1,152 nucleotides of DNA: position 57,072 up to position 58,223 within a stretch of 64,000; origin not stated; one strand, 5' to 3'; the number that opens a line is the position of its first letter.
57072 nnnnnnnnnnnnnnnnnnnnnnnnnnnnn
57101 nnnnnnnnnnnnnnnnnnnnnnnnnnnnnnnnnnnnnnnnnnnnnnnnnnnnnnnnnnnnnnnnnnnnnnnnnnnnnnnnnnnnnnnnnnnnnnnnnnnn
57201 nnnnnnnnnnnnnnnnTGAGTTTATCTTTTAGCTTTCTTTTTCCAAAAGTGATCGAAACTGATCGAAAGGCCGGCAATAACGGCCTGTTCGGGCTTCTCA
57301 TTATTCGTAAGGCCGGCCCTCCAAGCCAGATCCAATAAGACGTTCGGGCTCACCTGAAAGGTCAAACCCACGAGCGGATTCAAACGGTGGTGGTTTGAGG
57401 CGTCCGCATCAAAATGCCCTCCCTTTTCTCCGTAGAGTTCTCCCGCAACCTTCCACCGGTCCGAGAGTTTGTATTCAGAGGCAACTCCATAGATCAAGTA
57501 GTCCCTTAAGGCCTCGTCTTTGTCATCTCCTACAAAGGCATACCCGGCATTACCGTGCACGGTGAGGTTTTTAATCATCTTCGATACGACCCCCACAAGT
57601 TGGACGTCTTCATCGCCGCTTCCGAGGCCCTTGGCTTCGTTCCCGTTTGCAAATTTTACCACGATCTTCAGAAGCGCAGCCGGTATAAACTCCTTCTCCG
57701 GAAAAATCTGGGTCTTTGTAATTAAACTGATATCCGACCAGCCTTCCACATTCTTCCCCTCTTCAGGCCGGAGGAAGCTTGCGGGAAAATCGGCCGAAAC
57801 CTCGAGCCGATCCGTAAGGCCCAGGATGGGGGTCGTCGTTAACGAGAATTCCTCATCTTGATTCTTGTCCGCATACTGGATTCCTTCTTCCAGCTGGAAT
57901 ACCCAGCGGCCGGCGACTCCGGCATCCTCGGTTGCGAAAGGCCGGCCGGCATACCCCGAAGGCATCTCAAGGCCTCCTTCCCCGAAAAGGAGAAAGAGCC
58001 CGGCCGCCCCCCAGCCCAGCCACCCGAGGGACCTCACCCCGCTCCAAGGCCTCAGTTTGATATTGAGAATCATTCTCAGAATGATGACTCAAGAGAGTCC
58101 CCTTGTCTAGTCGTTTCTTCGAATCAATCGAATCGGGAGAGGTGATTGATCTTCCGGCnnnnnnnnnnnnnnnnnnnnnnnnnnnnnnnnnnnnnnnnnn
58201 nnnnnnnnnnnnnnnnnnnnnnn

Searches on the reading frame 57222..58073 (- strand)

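Call 24: search_protein_families(library=pfam, max_evalue=0.01, proteins=[window:57222-58073:-])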
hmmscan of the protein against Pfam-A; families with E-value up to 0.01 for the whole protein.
window:57222-58073:- (283 aa): 1 family
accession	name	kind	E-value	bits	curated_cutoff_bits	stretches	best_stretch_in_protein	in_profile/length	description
PF13557.12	Phenol_MetA_deg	-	5.8e-10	40.1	22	1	42-260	1-230/242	Putative MetA-pathway of phenol degradation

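Call 101: search_protein_families(library=ncbifam, max_evalue=0.01, proteins=[window:57222-58073:-])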
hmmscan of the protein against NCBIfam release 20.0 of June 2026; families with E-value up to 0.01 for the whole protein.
window:57222-58073:- (283 aa): 0 families
